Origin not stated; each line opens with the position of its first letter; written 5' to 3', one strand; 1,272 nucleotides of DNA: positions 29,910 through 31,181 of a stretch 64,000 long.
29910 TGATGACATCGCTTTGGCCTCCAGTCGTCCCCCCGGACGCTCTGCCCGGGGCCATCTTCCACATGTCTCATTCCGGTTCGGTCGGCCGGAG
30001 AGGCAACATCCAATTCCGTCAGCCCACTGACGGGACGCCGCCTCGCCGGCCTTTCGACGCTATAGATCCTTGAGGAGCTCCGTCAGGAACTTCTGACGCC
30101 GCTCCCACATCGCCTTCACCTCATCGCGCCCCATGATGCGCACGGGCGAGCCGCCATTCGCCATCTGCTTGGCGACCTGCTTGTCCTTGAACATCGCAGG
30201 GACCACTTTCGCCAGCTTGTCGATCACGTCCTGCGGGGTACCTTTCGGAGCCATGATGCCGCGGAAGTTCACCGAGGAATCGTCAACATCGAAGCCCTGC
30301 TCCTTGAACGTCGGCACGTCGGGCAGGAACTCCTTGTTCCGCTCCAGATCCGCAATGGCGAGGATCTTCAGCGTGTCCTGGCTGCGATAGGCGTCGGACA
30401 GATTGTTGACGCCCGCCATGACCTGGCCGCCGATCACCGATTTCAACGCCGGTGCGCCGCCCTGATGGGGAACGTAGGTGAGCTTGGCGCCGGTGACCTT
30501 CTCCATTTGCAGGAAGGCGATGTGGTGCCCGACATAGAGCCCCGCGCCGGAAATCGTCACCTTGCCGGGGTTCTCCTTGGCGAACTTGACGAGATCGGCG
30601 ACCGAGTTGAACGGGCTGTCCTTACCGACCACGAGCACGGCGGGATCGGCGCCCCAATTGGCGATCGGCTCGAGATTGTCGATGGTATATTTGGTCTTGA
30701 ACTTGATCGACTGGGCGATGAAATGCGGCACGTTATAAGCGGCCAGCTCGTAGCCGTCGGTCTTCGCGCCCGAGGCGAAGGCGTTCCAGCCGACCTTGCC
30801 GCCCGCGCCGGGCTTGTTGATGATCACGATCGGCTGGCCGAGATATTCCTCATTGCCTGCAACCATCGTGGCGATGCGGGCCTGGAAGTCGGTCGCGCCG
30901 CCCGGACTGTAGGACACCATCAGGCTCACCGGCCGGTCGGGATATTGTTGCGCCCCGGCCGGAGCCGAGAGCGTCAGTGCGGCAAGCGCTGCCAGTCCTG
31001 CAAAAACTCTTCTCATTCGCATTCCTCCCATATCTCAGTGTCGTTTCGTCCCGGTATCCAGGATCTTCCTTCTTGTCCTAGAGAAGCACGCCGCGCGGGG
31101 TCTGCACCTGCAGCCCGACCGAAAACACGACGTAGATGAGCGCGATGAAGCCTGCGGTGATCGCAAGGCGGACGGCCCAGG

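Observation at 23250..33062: Ten-gene operon for sulfoacetate / sulfoacetaldehyde catabolism with an unusual enzyme and transporter set (tctABC, SauS-like ALDH, two-subunit SucCD-like ligase, xsc, ackA)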

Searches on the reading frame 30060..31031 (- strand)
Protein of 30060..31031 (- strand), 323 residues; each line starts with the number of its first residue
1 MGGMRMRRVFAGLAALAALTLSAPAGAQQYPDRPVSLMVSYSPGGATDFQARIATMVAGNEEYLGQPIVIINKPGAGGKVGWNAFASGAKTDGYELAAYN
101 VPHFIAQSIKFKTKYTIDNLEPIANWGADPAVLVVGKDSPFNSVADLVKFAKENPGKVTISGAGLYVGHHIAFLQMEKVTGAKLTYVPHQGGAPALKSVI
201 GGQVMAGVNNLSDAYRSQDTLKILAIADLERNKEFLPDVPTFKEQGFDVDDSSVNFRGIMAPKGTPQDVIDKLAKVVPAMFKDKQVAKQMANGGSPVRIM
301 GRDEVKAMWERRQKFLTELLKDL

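Call 3: search_protein_families(library=pfam, proteins=[window:30060-31031:-])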
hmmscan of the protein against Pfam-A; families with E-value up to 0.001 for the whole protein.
window:30060-31031:- (323 aa): 1 family
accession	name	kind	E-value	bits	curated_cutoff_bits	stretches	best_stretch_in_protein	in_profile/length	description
PF03401.19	TctC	-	3.2e-41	142.1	27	1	58-298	7-247/274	Tripartite tricarboxylate transporter family receptor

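Call 4: search_protein_families(library=ncbifam, proteins=[window:30060-31031:-])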
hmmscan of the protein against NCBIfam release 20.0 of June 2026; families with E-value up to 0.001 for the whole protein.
window:30060-31031:- (323 aa): 0 families

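Call 30: find_homologous_proteins(query=window:30060-31031:-, max_evalue=1e-20)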
Query window:30060-31031:- (323 aa): 5113 proteins with E <= 1e-20 among 8000 candidates; the best 120 are listed.
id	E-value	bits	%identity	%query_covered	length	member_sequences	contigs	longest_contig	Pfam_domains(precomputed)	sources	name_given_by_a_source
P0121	8.7e-208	707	100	98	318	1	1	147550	PF03401.19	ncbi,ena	-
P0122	3.9e-172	590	82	98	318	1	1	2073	PF03401.19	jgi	jgi:tripartite-type tricarboxylate transporter receptor subunit TctC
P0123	4.8e-172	589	83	98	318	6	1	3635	PF03401.19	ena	-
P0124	8.2e-172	589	80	98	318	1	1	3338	PF03401.19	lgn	-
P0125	3.0e-171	587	81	98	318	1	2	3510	PF03401.19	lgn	-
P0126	5.3e-171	586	81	98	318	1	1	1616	PF03401.19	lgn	-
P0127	7.5e-171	585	85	93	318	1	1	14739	PF03401.19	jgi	jgi:tripartite-type tricarboxylate transporter receptor subunit TctC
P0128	1.9e-170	584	81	98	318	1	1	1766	PF03401.19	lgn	-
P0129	5.6e-170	583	80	98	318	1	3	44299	PF03401.19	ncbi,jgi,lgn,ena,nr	ncbi:MAG: tripartite tricarboxylate transporter substrate binding protein [Alphaproteobacteria bacte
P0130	1.1e-169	582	81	98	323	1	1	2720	PF03401.19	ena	-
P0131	1.0e-168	578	80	98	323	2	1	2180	PF03401.19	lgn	-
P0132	1.5e-168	578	80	98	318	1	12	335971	PF03401.19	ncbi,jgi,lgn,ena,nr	ncbi:MAG: C4-dicarboxylate ABC transporter substrate-binding protein [Alphaproteobacteria bacterium 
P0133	4.3e-168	576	82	93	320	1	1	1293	PF03401.19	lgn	-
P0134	9.7e-168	575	79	98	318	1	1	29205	PF03401.19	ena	-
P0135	3.2e-167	574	79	98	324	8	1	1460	PF03401.19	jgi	-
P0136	3.4e-167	573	81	93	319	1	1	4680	PF03401.19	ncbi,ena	-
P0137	4.5e-167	573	79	98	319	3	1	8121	PF03401.19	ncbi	-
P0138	6.8e-167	572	80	98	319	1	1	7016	PF03401.19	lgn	-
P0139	1.1e-166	572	81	93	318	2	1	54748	PF03401.19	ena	-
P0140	1.2e-166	572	81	93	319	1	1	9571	PF03401.19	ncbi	-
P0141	1.6e-166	571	79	98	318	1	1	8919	PF03401.19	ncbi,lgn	-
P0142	2.7e-166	570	81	92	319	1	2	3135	PF03401.19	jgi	jgi:tripartite-type tricarboxylate transporter receptor subunit TctC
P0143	2.8e-166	570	79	98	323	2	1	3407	PF03401.19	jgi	jgi:tripartite-type tricarboxylate transporter receptor subunit TctC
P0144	3.5e-166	570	79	98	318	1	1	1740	PF03401.19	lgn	-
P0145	3.5e-166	570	81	93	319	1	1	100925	PF03401.19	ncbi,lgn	ncbi:MAG: tripartite tricarboxylate transporter substrate binding protein [Rhodomicrobiaceae bacteri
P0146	4.2e-166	570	82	92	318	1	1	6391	PF03401.19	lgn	-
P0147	8.7e-166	569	81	93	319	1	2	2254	PF03401.19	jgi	jgi:tripartite-type tricarboxylate transporter receptor subunit TctC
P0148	1.2e-165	568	79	98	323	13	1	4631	PF03401.19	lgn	-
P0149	1.6e-165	568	80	93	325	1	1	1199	PF03401.19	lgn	-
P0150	1.8e-165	568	79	98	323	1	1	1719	PF03401.19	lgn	-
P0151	2.5e-165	567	81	92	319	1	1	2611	PF03401.19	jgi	jgi:tripartite-type tricarboxylate transporter receptor subunit TctC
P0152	6.0e-165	566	77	98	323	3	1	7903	PF03401.19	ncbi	ncbi:MAG: Bug family tripartite tricarboxylate transporter substrate binding protein [Hyphomicrobiac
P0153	1.7e-163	561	78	98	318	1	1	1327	PF03401.19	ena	-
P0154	4.2e-163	560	80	91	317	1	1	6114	PF03401.19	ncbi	-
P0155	9.8e-163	559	77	98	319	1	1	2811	PF03401.19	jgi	-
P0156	3.0e-162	557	77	98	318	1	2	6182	PF03401.19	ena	-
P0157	4.6e-162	557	77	98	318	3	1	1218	PF03401.19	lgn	-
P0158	4.9e-162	556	78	98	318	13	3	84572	PF03401.19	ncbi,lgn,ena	-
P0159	9.0e-162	556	80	91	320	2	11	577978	PF03401.19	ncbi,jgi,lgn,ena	ncbi:MAG: tripartite tricarboxylate transporter substrate binding protein [Filomicrobium sp.]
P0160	1.3e-161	555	79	91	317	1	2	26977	PF03401.19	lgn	-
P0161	2.8e-161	554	77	98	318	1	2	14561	PF03401.19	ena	-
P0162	5.4e-161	553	80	93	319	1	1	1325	PF03401.19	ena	-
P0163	2.1e-160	551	78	96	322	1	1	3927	PF03401.19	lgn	-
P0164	5.2e-160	550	80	91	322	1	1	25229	PF03401.19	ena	-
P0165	6.1e-160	550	77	98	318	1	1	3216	PF03401.19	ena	-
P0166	6.2e-160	550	76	98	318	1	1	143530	PF03401.19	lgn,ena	-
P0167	1.0e-159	549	77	98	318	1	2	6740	PF03401.19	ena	-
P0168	1.2e-159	549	79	93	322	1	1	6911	PF03401.19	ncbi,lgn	-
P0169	1.8e-159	548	76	98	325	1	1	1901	PF03401.19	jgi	jgi:putative tricarboxylic transport membrane protein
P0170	1.9e-159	548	80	91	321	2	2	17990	PF03401.19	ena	-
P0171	2.1e-159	548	77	98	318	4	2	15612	PF03401.19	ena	-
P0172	2.5e-159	548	79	93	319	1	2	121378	PF03401.19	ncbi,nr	ncbi:MAG: tripartite tricarboxylate transporter substrate binding protein [Hyphomicrobiales bacteriu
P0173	3.6e-159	547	76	98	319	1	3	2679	PF03401.19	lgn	-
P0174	4.1e-159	547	76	98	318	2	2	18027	PF03401.19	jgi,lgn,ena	-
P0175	4.8e-159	547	78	98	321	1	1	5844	PF03401.19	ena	-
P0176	5.4e-159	546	78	98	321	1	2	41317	PF03401.19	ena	-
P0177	5.9e-159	546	77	98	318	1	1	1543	PF03401.19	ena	-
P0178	6.0e-159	546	78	91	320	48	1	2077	PF03401.19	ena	-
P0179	8.4e-159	546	76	98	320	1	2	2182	PF03401.19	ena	-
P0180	1.4e-158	545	79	93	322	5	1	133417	PF03401.19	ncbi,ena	-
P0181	1.7e-158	545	80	91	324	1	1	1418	PF03401.19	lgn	-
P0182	2.7e-158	544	80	93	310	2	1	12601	PF03401.19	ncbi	ncbi:MAG: tripartite tricarboxylate transporter substrate binding protein [Pseudomonadota bacterium]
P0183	3.3e-158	544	75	98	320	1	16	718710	PF03401.19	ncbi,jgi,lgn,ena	-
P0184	4.0e-158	544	75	97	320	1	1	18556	PF03401.19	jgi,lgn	jgi:tripartite-type tricarboxylate transporter receptor subunit TctC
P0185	4.4e-158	543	76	98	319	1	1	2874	PF03401.19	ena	-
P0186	5.2e-158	543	77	98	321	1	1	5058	PF03401.19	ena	-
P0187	8.9e-158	542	78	91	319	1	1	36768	PF03401.19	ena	-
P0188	1.1e-157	542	76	98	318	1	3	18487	PF03401.19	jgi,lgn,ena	-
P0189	1.6e-157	542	80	91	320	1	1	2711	PF03401.19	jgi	-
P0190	1.6e-157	542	75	98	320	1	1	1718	PF03401.19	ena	-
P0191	1.8e-157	541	75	98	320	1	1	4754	PF03401.19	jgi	-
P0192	2.3e-157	541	75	98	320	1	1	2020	PF03401.19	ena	-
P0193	2.4e-157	541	80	92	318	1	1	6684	PF03401.19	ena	-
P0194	3.0e-157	541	75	98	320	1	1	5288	PF03401.19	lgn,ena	-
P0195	4.1e-157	540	76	99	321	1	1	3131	PF03401.19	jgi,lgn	-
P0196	5.8e-157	540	76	98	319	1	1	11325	PF03401.19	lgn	-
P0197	7.7e-157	539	78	94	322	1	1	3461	PF03401.19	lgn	-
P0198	7.9e-157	539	76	99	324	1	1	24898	PF03401.19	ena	-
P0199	9.9e-157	539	76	97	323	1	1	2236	PF03401.19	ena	-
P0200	1.1e-156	539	77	96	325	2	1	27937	PF03401.19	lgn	-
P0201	1.3e-156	539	79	91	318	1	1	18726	PF03401.19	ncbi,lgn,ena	-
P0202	1.7e-156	538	79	93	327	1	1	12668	PF03401.19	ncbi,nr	ncbi:MAG: tripartite tricarboxylate transporter substrate binding protein [Rhodobacterales bacterium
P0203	2.0e-156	538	77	98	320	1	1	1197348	PF03401.19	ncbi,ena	-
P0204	2.2e-156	538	76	99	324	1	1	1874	PF03401.19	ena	-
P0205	2.4e-156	538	79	91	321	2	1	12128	PF03401.19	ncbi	-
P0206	6.0e-156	536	77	98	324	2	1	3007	PF03401.19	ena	-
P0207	7.8e-156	536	74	98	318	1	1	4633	PF03401.19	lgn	-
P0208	9.2e-156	536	79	93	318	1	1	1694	PF03401.19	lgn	-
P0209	9.5e-156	536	73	98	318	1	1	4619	PF03401.19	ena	-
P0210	1.1e-155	536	73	98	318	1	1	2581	PF03401.19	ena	-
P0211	1.5e-155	535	78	92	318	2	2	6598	PF03401.19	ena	-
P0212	1.5e-155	535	73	98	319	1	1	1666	PF03401.19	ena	-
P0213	2.5e-155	534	75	99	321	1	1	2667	PF03401.19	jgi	-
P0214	2.8e-155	534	74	98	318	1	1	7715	PF03401.19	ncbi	-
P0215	4.0e-155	534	79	91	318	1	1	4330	PF03401.19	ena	-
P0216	4.4e-155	534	74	100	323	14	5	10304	PF03401.19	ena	-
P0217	4.6e-155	534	73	98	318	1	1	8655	PF03401.19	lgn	-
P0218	5.0e-155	533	77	97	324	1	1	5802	PF03401.19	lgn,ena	-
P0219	5.3e-155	533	77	98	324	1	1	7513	PF03401.19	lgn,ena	-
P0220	5.9e-155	533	74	98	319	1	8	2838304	PF03401.19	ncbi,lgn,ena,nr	ncbi:MAG: tripartite tricarboxylate transporter substrate binding protein [Hyphomicrobiales bacteriu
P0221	5.9e-155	533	76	96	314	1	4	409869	PF03401.19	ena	-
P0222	7.7e-155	533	79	91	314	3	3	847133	PF03401.19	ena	-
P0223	7.8e-155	533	74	98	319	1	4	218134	PF03401.19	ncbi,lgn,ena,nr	ncbi:MAG: tripartite tricarboxylate transporter substrate binding protein [Hyphomicrobiales bacteriu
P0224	7.9e-155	533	74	99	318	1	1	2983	PF03401.19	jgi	jgi:tripartite-type tricarboxylate transporter receptor subunit TctC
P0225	8.0e-155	533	76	95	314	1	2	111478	PF03401.19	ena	-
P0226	8.0e-155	533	74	98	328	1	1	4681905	PF03401.19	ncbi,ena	-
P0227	1.0e-154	532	74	98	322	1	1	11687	PF03401.19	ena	-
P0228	1.2e-154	532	72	98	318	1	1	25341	PF03401.19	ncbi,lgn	-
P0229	1.3e-154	532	73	98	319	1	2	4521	PF03401.19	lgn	-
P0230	1.5e-154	532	77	92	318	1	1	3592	PF03401.19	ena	-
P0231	1.7e-154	532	76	96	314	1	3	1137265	PF03401.19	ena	-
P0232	1.7e-154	532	75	96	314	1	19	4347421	PF03401.19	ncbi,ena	-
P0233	1.8e-154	532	77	92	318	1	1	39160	PF03401.19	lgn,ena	-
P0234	1.8e-154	532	76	96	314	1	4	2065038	PF03401.19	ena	-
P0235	1.9e-154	532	75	96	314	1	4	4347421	PF03401.19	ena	-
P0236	2.0e-154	531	79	91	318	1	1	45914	PF03401.19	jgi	-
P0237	2.4e-154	531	76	95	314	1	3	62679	PF03401.19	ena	-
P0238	2.4e-154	531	76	96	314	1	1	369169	PF03401.19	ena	-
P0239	2.7e-154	531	75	97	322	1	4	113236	PF03401.19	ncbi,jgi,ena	jgi:tripartite-type tricarboxylate transporter receptor subunit TctC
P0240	4.7e-154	530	76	96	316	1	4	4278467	PF03401.19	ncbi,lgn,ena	-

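Call 31: find_encoding_contigs(protein=P0139, flank=10000, max_places=1)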
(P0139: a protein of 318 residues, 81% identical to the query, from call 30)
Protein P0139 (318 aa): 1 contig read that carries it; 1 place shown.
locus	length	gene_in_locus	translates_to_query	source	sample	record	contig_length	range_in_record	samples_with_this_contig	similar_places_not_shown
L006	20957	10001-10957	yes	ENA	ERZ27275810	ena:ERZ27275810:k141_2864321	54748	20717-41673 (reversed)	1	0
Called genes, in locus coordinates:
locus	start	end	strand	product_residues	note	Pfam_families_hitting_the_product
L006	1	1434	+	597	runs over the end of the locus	PF04851:ResIII, PF00270:DEAD, PF00271:Helicase_C, PF03880:DbpA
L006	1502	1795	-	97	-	-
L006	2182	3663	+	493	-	PF00916:Sulfate_transp, PF01740:STAS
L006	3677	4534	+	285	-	PF00582:Usp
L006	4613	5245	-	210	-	PF00440:TetR_N, PF16859:TetR_C_11 (weak), PF16925:TetR_C_13 (weak)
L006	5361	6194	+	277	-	PF00106:adh_short, PF01370:Epimerase, PF08659:KR, PF13460:NAD_binding_10 (weak), PF13561:adh_short_C2, PF16363:GDP_Man_Dehyd (weak)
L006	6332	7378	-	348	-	PF00356:LacI, PF00532:Peripla_BP_1, PF13407:Peripla_BP_4, PF13377:Peripla_BP_3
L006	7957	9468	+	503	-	PF01970:TctA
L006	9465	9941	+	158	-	PF07331:TctB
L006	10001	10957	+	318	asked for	PF03401:TctC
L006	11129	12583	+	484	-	PF00171:Aldedh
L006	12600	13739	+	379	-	PF08442:ATP-grasp_2, PF13549:ATP-grasp_5, PF24948:Citrate_synth_N, PF00549:Ligase_CoA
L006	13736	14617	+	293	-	PF02629:CoA_binding, PF13380:CoA_binding_2 (weak), PF13607:Succ_CoA_lig, PF00549:Ligase_CoA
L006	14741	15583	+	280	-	PF00582:Usp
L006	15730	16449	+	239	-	PF00072:Response_reg, PF00196:GerE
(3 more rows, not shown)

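Call 32: find_encoding_contigs(protein=P0159, flank=10000, max_places=1)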
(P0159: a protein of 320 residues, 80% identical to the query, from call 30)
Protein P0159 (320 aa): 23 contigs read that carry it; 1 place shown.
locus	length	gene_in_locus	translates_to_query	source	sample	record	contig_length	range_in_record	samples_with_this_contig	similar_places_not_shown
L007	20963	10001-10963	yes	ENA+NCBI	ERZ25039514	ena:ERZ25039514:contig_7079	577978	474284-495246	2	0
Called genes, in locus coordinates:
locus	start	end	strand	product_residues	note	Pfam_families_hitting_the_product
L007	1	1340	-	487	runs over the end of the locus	PF00474:SSF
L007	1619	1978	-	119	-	-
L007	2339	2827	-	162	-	PF06934:CTI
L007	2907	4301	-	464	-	PF06934:CTI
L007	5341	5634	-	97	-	-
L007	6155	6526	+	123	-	-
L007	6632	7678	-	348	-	PF00356:LacI, PF00532:Peripla_BP_1, PF13407:Peripla_BP_4, PF13377:Peripla_BP_3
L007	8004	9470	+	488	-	PF01970:TctA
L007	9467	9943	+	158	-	PF07331:TctB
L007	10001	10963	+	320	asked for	PF03401:TctC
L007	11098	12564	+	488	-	PF00171:Aldedh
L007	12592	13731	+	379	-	PF08442:ATP-grasp_2, PF13549:ATP-grasp_5, PF24948:Citrate_synth_N, PF00549:Ligase_CoA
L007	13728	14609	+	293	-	PF02629:CoA_binding, PF13380:CoA_binding_2 (weak), PF13607:Succ_CoA_lig, PF00549:Ligase_CoA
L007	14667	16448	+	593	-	PF02776:TPP_enzyme_N, PF00205:TPP_enzyme_M, PF02775:TPP_enzyme_C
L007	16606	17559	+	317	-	PF01515:PTA_PTB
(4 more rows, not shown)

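Call 33: find_encoding_contigs(protein=P0232, flank=10000, max_places=1)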
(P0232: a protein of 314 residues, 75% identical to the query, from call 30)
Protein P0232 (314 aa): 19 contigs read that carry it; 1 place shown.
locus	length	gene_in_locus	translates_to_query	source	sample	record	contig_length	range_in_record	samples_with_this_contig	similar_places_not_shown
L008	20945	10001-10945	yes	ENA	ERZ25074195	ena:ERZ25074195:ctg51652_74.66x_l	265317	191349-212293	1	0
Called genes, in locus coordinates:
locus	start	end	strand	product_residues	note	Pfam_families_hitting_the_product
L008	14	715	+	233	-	-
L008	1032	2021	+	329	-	PF10604:Polyketide_cyc2, PF06445:GyrI-like (faint)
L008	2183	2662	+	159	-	PF01967:MoaC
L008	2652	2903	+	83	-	PF02597:ThiS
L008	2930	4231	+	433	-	PF11808:PhoR (weak), PF00989:PAS (faint), PF13188:PAS_8 (weak), PF00512:HisKA, PF02518:HATPase_c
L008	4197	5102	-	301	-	PF00892:EamA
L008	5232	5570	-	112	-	PF02575:YbaB_DNA_bd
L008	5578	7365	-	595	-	PF05496:RuvB_N (faint), PF13177:DNA_pol3_delta2, PF13401:AAA_22 (weak), PF00004:AAA, PF22608:DNAX_ATPase_lid, PF12169:DNA_pol3_gamma3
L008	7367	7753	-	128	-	PF03653:UPF0093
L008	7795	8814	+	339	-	PF01118:Semialdhyde_dh, PF22698:Semialdhyde_dhC_1, PF02774:Semialdhyde_dhC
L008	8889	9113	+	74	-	-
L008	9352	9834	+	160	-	PF07331:TctB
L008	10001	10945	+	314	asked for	PF03401:TctC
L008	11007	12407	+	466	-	PF00171:Aldedh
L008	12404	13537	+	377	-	PF08442:ATP-grasp_2, PF13549:ATP-grasp_5, PF24948:Citrate_synth_N, PF00549:Ligase_CoA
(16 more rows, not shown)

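Call 35: find_related_loci(query=A1, collection=genome_contigs, flank=10000)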
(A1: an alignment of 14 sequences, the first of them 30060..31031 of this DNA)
Query A1 (323 aa) in genome_contigs; peptide patterns used: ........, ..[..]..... (x = any residue, [..] = any of these).
599 stretches matched a pattern (row limit reached: there are more); 558 encode a relative of the query (tblastn E <= 1e-3); the best 80 are kept; 80 distinct loci.
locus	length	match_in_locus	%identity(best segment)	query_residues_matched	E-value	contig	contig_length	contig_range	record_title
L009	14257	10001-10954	84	6-323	0e+0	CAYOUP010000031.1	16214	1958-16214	MAG TPA_asm: uncultured Hyphomicrobiaceae bacterium isolate SRP214966_co2_326 genome assembly, contig: NODE_5482_length_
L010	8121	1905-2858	79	6-323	2e-174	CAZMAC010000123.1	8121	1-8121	MAG TPA_asm: uncultured Hyphomicrobiaceae bacterium isolate SRP128890_co1_180 genome assembly, contig: NODE_12402_length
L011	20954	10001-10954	78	6-323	6e-173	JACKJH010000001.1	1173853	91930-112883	MAG: Hyphomicrobiaceae bacterium isolate HK-STAS-PROT-34 HK-STAS-PROT-34_1, whole genome shotgun sequence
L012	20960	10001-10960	78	4-323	5e-170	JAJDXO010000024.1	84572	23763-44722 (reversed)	MAG: Rhodospirillales bacterium isolate jk18x27bins.37 k141_1050550, whole genome shotgun sequence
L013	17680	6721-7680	77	4-323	9e-169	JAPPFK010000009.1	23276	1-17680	MAG: Rhodospirillales bacterium isolate RHO1_bin_29 NODE_3656_length_23276_cov_6.019680, whole genome shotgun sequence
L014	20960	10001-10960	76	4-323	4e-168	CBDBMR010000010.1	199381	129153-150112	MAG: Rhodospirillales bacterium isolate e27e2cbc-abdb-4762-b094-4e72ea50ec95 genome assembly, contig: contig_10, whole g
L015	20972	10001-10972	76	2-323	3e-166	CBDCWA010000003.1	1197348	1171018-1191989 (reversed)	MAG: Hyphomicrobiaceae bacterium isolate 37700a33-9fac-4853-aa28-988843778b14 genome assembly, contig: contig_3, whole g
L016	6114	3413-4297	80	29-323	1e-166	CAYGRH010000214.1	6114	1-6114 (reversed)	MAG TPA_asm: uncultured Hyphomicrobiaceae bacterium isolate ERP117304_co3_267 genome assembly, contig: NODE_18688_length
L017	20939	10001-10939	76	6-318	4e-164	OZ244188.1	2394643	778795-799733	MAG: bacterium isolate fb8845cd-fa64-405a-b175-caf358dbadd0 genome assembly, chromosome: 1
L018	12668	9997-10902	79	22-323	2e-162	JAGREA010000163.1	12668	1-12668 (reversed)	MAG: Rhodobacterales bacterium isolate HKST-UBA117 k127_1176011, whole genome shotgun sequence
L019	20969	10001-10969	72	1-323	1e-161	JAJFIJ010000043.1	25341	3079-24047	MAG: Rhodospirillales bacterium isolate OFTM364 OFTM364_42, whole genome shotgun sequence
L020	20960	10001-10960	75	5-323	3e-161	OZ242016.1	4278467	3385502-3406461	MAG: Alphaproteobacteria bacterium isolate b7560688-9c04-438e-86a5-8f3f0220cce2 genome assembly, chromosome: 1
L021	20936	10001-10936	75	11-323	5e-160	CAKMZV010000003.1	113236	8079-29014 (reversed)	uncultured Gammaproteobacteria bacterium isolate LS06H_Bin4 genome assembly, contig: NODE_3_length_113236_cov_23.718045,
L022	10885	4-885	80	30-323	8e-160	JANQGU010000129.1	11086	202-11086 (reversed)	MAG: Kiloniellales bacterium isolate PL23b_bin.6 k99_1787791, whole genome shotgun sequence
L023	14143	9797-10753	72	5-323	3e-158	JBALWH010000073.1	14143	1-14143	MAG: Motiliproteus sp. isolate 6NakV-12 NODE_772_length_14143_cov_7.325383, whole genome shotgun sequence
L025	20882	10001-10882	78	30-323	3e-157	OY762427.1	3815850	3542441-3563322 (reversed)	MAG: Alphaproteobacteria bacterium isolate ccf0328c-cffc-48f6-8afa-02e3c565a3a4 genome assembly, chromosome: 1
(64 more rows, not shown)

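Call 41: search_solved_structures(query=window:30060-31031:-, max_evalue=0.00001)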
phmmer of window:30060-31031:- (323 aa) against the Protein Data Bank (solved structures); distinct sequences matched with E-value up to 0.00001: 11.
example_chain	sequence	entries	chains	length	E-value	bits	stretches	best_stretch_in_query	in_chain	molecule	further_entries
4x9t_A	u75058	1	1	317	6.7e-38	133.9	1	28-278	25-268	Uncharacterized protein UPF0065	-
25hk_A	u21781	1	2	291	4.5e-37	131.1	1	27-301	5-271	Tripartite tricarboxylate transporter substrate binding protein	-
2dvz_A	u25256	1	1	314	8e-37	130.3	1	26-296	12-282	Putative exported protein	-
2f5x_A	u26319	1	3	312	1.6e-35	126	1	28-297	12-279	BugD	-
7ndr_A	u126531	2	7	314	2.6e-34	122.1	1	32-294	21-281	Tripartite tricarboxylate transporter substrate binding protein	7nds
8hka_A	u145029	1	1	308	8.2e-32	113.9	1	34-297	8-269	Periplasmic terephthalate binding protein (TBP)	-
8hk9_D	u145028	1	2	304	1.4e-31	113.1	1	35-297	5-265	Periplasmic terephthalate binding protein (TBP)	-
8hkb_A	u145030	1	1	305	1.8e-31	112.8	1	35-297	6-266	Periplasmic terephthalate binding protein (TBP)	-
2qpq_A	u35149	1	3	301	6.2e-28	101.1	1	29-302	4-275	protein Bug27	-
5oei_A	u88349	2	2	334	3.5e-24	88.8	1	28-311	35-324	Uncharacterized protein family UPF0065:Tat pathway signal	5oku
6hke_A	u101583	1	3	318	1.6e-22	83.3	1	29-294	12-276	Possible TctC subunit of the Tripartite Tricarboxylate Transport(TTT) Family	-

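Call 76: search_protein_families(library=pfam, proteins=[L025:6573-7572:+], max_evalue=0.00001)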
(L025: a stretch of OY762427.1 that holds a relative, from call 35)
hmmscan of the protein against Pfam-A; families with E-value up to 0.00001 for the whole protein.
L025:6573-7572:+ (333 aa): 0 families
